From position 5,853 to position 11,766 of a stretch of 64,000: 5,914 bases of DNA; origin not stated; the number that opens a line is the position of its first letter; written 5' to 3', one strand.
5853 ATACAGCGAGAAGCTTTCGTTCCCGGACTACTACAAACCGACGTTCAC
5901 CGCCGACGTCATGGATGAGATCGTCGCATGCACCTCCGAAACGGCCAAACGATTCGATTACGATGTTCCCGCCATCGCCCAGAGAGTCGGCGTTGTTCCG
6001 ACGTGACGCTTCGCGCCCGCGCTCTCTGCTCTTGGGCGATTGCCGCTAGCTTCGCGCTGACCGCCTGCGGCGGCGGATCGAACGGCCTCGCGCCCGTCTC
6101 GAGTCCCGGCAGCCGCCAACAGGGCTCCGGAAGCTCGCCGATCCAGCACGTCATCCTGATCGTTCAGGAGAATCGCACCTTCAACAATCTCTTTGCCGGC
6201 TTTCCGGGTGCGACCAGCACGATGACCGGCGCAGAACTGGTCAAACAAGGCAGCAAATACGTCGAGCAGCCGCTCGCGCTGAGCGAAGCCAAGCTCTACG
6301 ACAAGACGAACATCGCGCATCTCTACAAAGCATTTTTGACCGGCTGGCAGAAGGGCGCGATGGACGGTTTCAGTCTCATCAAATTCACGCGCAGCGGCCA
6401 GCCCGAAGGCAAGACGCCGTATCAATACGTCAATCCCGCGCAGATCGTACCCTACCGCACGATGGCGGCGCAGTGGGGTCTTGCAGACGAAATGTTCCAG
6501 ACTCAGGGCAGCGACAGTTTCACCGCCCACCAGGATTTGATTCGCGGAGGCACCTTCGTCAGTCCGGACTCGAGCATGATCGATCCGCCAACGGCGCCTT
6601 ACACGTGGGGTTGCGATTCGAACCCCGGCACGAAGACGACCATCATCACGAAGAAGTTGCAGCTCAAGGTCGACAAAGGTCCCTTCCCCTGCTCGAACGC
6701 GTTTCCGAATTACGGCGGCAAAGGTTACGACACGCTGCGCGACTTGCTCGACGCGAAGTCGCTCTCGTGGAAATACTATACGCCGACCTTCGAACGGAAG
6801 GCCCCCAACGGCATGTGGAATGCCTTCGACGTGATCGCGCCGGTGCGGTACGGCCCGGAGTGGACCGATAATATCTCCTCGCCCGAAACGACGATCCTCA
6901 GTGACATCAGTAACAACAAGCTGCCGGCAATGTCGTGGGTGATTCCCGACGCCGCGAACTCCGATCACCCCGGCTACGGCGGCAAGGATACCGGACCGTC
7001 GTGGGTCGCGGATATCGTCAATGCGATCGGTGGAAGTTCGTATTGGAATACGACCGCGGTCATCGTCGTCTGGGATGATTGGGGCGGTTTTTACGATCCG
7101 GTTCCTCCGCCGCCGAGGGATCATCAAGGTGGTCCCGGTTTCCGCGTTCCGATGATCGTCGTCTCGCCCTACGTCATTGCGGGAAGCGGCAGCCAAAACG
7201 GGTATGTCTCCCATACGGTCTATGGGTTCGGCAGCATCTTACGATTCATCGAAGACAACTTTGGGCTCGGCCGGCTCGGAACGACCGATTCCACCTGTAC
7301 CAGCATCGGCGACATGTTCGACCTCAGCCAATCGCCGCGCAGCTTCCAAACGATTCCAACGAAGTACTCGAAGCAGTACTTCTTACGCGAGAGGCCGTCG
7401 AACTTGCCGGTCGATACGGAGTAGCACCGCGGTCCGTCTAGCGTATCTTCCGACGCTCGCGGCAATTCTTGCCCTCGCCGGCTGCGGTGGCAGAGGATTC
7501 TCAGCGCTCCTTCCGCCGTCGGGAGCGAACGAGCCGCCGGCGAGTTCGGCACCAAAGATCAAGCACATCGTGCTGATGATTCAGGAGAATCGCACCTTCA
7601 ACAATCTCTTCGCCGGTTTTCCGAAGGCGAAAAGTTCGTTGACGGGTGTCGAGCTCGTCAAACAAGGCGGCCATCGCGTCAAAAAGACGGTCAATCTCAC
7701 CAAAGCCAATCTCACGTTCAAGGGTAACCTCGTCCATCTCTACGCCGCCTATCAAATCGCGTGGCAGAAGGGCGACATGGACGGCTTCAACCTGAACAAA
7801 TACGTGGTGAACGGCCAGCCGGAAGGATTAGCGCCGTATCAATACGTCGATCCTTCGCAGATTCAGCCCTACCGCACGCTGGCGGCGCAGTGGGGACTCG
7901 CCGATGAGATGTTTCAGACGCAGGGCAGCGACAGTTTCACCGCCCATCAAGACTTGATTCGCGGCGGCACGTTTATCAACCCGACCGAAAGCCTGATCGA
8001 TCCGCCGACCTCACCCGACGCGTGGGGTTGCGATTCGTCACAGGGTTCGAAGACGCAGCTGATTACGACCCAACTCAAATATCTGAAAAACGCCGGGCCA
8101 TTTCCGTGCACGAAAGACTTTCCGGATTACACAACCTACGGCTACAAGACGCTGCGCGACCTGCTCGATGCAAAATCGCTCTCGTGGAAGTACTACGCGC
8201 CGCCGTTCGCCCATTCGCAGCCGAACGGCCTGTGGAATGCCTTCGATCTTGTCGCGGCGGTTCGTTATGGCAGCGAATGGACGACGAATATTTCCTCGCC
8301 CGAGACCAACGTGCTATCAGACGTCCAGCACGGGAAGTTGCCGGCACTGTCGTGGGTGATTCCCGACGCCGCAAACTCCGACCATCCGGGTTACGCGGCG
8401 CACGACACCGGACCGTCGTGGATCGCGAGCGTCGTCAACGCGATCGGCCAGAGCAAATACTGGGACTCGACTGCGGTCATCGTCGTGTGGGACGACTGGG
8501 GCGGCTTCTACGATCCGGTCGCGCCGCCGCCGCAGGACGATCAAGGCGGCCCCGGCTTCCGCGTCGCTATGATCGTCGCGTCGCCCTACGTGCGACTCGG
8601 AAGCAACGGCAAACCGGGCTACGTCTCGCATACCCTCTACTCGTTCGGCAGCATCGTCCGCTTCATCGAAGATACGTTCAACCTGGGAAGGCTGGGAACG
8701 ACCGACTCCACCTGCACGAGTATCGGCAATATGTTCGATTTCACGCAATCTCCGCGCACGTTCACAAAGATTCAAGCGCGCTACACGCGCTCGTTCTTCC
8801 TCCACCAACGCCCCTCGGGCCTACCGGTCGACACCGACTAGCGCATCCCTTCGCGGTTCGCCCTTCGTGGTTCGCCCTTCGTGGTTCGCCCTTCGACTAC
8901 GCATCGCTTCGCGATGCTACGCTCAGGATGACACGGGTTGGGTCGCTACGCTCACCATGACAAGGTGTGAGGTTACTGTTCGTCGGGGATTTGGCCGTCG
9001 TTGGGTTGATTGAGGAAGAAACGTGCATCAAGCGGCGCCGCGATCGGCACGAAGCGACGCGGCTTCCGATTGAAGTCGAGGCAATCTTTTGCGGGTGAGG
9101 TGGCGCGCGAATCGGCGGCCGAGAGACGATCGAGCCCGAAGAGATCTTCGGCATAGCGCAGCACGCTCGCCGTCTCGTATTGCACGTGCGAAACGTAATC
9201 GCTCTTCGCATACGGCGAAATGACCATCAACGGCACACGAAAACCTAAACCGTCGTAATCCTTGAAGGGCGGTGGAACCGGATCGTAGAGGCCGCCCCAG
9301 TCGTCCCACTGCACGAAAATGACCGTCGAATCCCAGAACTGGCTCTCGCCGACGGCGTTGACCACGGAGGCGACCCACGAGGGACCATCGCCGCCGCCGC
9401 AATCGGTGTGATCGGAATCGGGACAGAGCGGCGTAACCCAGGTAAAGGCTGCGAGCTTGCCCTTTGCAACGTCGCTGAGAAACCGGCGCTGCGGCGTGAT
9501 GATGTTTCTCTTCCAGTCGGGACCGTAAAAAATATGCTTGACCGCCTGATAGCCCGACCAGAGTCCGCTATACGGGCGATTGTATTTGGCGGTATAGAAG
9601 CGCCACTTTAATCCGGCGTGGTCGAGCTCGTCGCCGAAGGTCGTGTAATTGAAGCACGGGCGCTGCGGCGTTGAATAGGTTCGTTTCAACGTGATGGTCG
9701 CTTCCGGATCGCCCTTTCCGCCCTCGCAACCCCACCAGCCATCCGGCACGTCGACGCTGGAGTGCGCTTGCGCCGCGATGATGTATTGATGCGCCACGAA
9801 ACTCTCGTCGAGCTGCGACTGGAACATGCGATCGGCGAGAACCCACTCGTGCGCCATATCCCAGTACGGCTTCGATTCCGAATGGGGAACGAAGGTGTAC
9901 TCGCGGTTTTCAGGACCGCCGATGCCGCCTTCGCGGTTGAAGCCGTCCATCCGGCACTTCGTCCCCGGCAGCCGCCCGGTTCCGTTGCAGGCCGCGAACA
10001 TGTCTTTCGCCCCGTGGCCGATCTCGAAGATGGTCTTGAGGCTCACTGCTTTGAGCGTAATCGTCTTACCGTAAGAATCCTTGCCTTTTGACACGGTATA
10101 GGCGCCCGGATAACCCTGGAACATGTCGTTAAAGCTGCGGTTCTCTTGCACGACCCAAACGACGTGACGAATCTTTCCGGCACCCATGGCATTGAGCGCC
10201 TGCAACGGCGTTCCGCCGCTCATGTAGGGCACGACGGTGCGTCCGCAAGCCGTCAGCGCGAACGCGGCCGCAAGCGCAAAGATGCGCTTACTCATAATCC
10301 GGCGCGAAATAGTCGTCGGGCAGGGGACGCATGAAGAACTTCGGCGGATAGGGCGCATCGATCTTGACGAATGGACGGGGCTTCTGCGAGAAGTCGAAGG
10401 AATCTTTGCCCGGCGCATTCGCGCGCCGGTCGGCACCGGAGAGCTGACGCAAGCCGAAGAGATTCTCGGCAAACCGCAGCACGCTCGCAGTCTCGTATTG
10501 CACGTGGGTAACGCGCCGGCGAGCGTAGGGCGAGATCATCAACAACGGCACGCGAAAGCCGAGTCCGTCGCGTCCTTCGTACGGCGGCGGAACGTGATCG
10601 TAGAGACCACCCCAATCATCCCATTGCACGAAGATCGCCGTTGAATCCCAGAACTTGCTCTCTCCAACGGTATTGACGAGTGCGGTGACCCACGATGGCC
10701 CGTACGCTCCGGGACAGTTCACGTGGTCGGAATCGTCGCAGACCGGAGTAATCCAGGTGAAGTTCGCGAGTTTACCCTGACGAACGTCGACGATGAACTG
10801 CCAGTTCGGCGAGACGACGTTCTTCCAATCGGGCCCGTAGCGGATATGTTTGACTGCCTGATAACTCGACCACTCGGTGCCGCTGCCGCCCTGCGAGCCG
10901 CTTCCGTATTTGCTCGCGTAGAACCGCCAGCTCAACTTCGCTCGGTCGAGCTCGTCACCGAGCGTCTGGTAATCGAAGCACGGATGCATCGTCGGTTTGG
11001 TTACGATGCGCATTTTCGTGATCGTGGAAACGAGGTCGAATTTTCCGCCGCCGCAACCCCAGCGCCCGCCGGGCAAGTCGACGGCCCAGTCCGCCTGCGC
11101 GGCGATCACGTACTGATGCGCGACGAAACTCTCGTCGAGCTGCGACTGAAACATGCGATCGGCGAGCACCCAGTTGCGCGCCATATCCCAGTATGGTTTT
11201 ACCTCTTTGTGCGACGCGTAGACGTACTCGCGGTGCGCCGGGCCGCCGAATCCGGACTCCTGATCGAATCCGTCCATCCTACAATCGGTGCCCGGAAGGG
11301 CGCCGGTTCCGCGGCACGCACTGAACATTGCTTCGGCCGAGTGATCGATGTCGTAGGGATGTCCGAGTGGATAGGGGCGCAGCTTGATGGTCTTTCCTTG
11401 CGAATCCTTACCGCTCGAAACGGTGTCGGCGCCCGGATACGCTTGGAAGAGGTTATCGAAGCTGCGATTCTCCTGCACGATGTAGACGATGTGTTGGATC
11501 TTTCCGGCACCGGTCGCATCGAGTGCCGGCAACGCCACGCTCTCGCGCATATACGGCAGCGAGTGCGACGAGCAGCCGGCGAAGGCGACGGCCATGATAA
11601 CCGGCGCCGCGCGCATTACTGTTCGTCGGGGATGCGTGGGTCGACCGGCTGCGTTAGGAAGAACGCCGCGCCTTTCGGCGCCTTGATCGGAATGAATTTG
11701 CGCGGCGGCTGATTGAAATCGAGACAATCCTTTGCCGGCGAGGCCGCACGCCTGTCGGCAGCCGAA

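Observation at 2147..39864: Eighteen intact AcpA/phospholipase-C-like phosphoesterase lipoprotein paralogs packed into about 38 kb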

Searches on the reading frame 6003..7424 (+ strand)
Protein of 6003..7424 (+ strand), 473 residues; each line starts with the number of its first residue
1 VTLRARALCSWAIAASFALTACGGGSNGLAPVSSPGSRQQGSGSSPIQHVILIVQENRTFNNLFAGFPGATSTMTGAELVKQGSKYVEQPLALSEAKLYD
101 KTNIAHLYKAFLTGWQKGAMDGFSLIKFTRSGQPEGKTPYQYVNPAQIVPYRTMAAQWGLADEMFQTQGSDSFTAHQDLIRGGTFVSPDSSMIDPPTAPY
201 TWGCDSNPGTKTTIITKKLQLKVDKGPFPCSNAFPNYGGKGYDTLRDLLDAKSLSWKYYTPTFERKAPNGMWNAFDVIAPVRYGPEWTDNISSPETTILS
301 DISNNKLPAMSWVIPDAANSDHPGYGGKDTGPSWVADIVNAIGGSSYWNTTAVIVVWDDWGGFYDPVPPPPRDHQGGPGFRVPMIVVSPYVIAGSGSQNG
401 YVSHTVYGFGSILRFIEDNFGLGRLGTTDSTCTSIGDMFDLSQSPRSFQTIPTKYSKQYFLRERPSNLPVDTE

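Call 8: search_protein_families(library=pfam, proteins=[window:6003-7424:+])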
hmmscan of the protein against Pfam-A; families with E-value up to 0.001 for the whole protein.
window:6003-7424:+ (473 aa): 1 family
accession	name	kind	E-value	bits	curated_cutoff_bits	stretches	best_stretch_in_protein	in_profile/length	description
PF04185.19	Phosphoesterase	-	1.4e-47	163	23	1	47-422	1-355/356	Phosphoesterase family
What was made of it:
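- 6003..7424 (+): c02, clade A PF04185 lipoprotein (473 aa). PF04185 E 1.4e-47 (call 8).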

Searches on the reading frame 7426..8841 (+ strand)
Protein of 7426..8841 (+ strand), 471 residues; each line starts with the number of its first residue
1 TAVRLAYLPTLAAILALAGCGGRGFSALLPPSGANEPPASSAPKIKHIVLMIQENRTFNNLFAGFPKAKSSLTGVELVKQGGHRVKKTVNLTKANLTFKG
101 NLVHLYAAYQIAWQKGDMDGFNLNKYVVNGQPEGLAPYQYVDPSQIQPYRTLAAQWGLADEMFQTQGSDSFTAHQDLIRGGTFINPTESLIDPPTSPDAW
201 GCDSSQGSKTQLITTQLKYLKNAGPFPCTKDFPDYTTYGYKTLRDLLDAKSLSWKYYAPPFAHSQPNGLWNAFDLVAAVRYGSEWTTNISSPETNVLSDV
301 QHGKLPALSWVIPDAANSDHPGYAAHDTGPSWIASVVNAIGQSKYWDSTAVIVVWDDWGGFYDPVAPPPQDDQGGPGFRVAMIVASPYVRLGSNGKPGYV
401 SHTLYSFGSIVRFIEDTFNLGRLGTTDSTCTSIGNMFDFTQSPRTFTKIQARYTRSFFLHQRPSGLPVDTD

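Call 8: search_protein_families(library=pfam, proteins=[window:7426-8841:+])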
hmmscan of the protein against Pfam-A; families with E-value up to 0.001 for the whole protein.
window:7426-8841:+ (471 aa): 1 family
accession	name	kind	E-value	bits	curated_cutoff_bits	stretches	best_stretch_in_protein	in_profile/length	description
PF04185.19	Phosphoesterase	-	5.2e-49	167.7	23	1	45-420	1-355/356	Phosphoesterase family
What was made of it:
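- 7426..8841 (+): c03, clade A PF04185 ORF that is intact from lipobox to stop but has no canonical start codon for its signal peptide. PF04185 E 5e-49 (call 8).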

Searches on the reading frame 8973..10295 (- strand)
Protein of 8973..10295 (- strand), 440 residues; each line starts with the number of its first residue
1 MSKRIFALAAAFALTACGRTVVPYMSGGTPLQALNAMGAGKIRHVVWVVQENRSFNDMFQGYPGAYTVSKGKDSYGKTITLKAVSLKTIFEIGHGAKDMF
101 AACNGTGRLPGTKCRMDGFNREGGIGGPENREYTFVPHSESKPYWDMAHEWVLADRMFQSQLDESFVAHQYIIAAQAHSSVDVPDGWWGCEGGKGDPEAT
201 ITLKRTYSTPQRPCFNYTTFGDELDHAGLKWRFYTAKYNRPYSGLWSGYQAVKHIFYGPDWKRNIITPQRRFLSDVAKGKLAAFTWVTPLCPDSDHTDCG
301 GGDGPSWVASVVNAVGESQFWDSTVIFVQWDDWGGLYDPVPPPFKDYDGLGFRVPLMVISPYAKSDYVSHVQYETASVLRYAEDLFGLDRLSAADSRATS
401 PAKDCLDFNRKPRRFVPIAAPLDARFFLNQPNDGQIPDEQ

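Call 8: search_protein_families(library=pfam, proteins=[window:8973-10295:-])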
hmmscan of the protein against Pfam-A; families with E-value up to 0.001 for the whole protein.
window:8973-10295:- (440 aa): 1 family
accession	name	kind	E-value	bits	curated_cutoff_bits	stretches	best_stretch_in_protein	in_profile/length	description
PF04185.19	Phosphoesterase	-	3e-43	148.8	23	1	42-388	1-355/356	Phosphoesterase family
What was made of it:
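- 8973..10295 (-): c04, clade B PF04185 lipoprotein (440 aa). PF04185 E 3e-43 (call 8).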

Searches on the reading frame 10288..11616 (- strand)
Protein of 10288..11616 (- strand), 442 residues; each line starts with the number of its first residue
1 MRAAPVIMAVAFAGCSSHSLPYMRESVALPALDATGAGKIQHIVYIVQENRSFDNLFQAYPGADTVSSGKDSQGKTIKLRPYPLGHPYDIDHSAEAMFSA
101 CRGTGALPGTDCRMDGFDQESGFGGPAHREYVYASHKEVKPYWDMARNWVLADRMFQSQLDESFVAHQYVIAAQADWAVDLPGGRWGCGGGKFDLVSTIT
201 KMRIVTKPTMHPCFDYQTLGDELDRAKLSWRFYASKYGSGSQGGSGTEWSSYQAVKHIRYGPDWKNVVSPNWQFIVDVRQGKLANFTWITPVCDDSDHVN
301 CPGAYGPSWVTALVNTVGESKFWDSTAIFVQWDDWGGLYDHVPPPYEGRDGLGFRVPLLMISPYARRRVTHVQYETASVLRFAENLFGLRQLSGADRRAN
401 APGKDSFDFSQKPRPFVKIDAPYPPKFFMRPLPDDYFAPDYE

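Call 8: search_protein_families(library=pfam, proteins=[window:10288-11616:-])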
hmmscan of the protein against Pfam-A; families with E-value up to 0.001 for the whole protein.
window:10288-11616:- (442 aa): 1 family
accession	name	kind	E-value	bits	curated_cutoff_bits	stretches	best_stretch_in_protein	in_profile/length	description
PF04185.19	Phosphoesterase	-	1.1e-48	166.7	23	1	40-389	1-355/356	Phosphoesterase family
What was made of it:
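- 10288..11616 (-): c05, clade B PF04185 lipoprotein (442 aa). PF04185 E 1e-48 (call 8).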
